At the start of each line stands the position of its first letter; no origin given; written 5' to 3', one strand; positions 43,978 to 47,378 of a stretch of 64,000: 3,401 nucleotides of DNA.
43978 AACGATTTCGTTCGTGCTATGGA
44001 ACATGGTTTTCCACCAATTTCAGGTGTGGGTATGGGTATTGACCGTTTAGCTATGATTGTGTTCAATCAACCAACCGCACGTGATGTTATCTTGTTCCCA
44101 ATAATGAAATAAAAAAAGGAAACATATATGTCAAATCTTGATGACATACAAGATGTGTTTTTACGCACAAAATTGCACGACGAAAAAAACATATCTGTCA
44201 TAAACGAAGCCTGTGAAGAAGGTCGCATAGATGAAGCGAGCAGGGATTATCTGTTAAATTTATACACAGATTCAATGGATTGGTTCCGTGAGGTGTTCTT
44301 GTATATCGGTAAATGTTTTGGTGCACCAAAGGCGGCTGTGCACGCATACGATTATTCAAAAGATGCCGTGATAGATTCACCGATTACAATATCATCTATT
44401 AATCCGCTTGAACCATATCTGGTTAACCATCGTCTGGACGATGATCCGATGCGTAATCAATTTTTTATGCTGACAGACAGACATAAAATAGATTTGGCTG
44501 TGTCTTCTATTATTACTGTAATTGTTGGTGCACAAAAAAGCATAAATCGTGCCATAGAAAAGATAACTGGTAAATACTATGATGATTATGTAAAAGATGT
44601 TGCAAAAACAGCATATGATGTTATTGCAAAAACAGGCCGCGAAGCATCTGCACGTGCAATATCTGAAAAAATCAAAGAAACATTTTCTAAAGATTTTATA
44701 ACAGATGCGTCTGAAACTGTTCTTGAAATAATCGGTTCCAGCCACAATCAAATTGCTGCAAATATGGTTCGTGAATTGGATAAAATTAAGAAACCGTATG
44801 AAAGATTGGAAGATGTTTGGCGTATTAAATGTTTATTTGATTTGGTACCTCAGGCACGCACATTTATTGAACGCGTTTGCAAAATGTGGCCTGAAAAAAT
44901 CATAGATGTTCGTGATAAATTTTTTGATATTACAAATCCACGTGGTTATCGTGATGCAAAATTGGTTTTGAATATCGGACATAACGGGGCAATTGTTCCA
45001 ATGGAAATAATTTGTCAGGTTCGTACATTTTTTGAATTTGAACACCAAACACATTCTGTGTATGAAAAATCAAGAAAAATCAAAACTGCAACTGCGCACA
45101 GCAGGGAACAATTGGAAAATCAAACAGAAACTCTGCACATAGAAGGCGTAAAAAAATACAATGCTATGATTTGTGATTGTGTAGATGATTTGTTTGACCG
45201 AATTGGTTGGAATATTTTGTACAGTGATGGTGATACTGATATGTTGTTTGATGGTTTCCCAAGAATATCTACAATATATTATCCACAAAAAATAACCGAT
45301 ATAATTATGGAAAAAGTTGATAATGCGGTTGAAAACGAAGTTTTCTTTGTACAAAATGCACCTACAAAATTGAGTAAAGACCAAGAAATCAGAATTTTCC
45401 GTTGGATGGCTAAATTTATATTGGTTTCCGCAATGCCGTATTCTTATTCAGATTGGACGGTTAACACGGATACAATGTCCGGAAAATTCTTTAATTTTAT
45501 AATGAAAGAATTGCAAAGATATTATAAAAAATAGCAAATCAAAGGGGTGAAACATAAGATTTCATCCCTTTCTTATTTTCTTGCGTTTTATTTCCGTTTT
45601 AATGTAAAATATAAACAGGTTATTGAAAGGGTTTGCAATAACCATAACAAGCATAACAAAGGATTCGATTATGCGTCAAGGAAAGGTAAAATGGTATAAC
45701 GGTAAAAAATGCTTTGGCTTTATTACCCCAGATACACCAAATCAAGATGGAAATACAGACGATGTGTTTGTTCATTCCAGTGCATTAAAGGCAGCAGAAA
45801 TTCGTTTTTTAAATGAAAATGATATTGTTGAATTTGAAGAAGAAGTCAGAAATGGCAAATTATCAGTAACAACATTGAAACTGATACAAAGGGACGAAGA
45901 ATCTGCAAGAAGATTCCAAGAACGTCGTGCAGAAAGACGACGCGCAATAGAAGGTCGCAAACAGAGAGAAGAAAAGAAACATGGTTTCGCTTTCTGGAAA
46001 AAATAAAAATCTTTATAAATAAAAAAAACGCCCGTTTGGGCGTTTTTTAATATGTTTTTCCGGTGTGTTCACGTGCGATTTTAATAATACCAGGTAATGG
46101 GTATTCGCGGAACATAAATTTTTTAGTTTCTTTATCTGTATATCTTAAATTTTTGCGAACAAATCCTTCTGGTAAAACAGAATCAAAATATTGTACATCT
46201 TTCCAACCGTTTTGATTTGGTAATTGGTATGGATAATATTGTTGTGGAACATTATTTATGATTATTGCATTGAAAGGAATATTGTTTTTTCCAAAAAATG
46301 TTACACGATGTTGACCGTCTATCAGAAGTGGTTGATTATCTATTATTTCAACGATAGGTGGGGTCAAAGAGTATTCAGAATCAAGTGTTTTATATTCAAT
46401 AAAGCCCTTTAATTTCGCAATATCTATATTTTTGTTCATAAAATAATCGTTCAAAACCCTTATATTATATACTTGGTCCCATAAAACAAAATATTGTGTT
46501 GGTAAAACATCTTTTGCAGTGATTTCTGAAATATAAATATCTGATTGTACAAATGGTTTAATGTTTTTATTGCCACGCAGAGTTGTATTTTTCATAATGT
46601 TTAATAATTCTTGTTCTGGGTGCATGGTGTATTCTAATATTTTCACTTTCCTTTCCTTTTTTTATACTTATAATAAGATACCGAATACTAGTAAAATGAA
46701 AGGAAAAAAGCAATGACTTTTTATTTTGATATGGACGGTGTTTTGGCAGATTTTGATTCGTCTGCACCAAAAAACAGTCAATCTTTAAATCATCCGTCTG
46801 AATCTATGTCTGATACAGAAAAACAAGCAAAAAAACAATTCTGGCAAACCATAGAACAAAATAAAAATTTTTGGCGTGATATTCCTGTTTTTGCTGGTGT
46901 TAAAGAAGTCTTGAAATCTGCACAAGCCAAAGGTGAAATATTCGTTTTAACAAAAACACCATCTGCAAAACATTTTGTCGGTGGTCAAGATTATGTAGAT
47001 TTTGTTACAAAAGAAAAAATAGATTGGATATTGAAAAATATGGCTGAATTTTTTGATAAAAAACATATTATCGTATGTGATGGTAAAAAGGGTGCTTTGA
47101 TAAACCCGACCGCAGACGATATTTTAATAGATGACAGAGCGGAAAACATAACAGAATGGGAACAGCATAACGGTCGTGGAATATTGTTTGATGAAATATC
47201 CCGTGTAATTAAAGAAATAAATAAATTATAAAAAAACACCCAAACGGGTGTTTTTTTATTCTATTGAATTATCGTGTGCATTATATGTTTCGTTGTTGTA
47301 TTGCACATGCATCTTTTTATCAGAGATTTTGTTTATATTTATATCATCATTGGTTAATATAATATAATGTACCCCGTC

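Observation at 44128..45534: Orphan 468-aa protein with a RelA/SpoT-type synthetase core immediately downstream of lysS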

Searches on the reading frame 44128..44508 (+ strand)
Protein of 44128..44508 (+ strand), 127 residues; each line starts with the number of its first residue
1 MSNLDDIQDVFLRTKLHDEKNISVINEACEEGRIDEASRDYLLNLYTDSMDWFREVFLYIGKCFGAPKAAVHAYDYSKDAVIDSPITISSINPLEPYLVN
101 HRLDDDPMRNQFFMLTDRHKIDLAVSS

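Call 73: predict_structure(alignment_id=A5)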
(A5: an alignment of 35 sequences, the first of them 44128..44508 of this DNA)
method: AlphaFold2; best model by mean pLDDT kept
length: 127 residues; sequences in the alignment: 35
mean_pLDDT: 68.6   pTM: 0.48
mean pLDDT of the five models: 68.6, 62.5, 61.7, 59.2, 59.0
residues with pLDDT >= 90: 26; 70-90: 30; 50-70: 41; < 50: 30
segments of 3 or more residues with pLDDT < 50: 1-4, 65-67, 105-112, 117-127
pLDDT, mean of each block of 10 residues (from residue 1): 57 86 96 97 86 69 54 71 65 63 48 47 44
secondary structure, 60 per line:
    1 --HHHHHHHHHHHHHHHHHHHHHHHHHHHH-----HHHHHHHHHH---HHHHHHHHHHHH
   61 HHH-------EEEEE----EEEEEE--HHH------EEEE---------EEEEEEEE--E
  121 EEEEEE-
elements in order: H3-30 H36-45 H49-63 E71-75 E80-85 E97-100 E110-117 E120-126

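Call 75: fold_search(model_id=the predicted structure, library=pdb)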
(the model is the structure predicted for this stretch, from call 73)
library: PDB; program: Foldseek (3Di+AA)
matches with E <= 10: 61; with E <= 0.001: 0
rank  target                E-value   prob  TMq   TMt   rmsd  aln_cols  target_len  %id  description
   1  4dzo_A                1.4e+00  0.11  0.24  0.26   9.8       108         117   14  Structure of Human Mad1 C-terminal Domain Reveals Its Involvement in Kinetochore Targeting (released 2012-04-11)
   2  1q67_A                1.4e+00  0.08  0.17  0.15   8.2        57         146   14  Crystal structure of Dcp1p (released 2004-03-02)
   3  6vme_I                1.5e+00  0.66  0.32  0.52   6.6        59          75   20  Human ESCRT-I heterotetramer headpiece (released 2020-05-20)
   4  6vme_B                1.6e+00  0.69  0.38  0.61   7.1        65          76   18  Human ESCRT-I heterotetramer headpiece (released 2020-05-20)
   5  6vme_G                2.0e+00  0.57  0.32  0.52   6.5        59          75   20  Human ESCRT-I heterotetramer headpiece (released 2020-05-20)
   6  6vme_H                2.1e+00  0.60  0.38  0.61   7.1        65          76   18  Human ESCRT-I heterotetramer headpiece (released 2020-05-20)
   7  7qrm_D                2.3e+00  0.03  0.16  0.13  22.5        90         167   14  Cryo-EM structure of catalytically active Spinacia oleracea cytochrome b6f in complex with endogenous plastoquinones a (released 2023-01-25)
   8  6vme_F                2.7e+00  0.54  0.37  0.59   7.1        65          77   18  Human ESCRT-I heterotetramer headpiece (released 2020-05-20)
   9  6azr_A                2.9e+00  0.06  0.21  0.15  11.5        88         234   12  Crystal structure of the T264A HK853cp-BeF3-RR468 complex (released 2017-12-27)
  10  1zl8_MODEL_1_A        3.5e+00  0.28  0.28  0.58   4.0        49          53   12  NMR structure of L27 heterodimer from C. elegans Lin-7 and H. sapiens Lin-2 scaffold proteins (released 2005-09-13)
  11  3s8w_B                3.5e+00  0.02  0.12  0.17  11.6        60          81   10  D2 domain of human IFNAR2 (released 2011-08-31)
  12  7b1f_B                3.8e+00  0.06  0.23  0.24  10.7       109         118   15  Orthorhombic P212121 Structure of Human Mad1 C-terminal Domain in Complex with Phosphorylated Bub1 CD1 Domain (released 2021-03-17)
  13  8r3m_H                4.0e+00  0.05  0.26  0.12  13.8       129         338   10  Mycobacterium smegnatis RNA polymerase transcription initiation complex with SigmaA, RbpA, HelD N-terminal, CO and PCh (released 2024-10-02)
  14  5d7u_A                4.0e+00  0.02  0.13  0.23   9.9        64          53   14  Crystal structure of the C-terminal domain of MMTV integrase (released 2016-02-17)
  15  3cit_B                4.3e+00  0.03  0.23  0.20  14.9       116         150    9  Crystal structure of the GAF domain of a putative sensor histidine kinase from Pseudomonas syringae pv. tomato (released 2008-05-13)
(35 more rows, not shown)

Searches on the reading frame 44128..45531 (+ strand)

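Call 4: search_protein_families(library=pfam, proteins=[window:44128-45531:+], max_evalue=1)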
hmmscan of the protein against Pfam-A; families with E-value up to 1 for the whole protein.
window:44128-45531:+ (468 aa): 3 families
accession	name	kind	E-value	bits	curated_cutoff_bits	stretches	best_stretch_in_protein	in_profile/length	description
PF21918.1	cas_Cpf1_2nd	-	0.0063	16.9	27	1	162-267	95-201/225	CRISPR-associated endonuclease Cpf1 REC2 domain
PF10123.14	Mu-like_Pro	-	0.019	15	25.2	1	12-56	235-279/330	Mu-like prophage I protein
PF00995.28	Sec1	-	0.061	12.9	30.7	1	178-365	328-489/575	Sec1 family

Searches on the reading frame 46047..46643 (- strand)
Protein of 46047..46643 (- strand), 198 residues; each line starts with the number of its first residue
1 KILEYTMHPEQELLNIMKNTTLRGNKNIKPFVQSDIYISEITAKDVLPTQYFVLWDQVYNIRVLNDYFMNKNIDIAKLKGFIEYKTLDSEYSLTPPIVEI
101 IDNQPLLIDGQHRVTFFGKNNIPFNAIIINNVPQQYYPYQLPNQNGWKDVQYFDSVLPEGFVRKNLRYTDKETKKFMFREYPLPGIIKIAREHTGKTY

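Call 4: search_protein_families(library=pfam, proteins=[window:46047-46643:-], max_evalue=1)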
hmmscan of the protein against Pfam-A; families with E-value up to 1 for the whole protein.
window:46047-46643:- (198 aa): 1 family
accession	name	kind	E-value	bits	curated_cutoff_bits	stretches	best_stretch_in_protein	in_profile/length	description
PF24392.2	Parb-CE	-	4.6e-15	56.3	23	1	12-151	1-147/147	ParB CE domain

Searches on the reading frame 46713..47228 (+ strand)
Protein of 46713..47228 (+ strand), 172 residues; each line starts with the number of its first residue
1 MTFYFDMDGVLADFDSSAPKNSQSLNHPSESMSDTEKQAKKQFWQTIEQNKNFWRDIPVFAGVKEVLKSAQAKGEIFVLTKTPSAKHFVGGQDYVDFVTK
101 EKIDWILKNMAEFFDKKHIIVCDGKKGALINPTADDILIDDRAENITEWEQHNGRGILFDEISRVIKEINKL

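Call 4: search_protein_families(library=pfam, proteins=[window:46713-47228:+], max_evalue=1)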
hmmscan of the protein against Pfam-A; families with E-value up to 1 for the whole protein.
window:46713-47228:+ (172 aa): 6 families
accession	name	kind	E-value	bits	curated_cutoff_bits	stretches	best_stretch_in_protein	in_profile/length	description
PF06941.18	NT5C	-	8.1e-12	45.8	24.8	1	3-161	4-152/180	5' nucleotidase, deoxy (Pyrimidine), cytosolic type C protein (NT5C)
PF00702.32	Hydrolase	-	0.0019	19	26.4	1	31-113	71-159/191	haloacid dehalogenase-like hydrolase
PF22177.2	PBP1_XylR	-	0.034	14.8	27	0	50-79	9-36/98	XylR N-terminal domain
PF13419.12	HAD_2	-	0.085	13.4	23.8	1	35-82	57-104/178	Haloacid dehalogenase-like hydrolase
PF13344.12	Hydrolase_6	-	0.11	13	27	0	3-27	1-25/101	Haloacid dehalogenase-like hydrolase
PF08759.17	GT-D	-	0.17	12.1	27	1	92-127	92-127/225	Glycosyltransferase GT-D fold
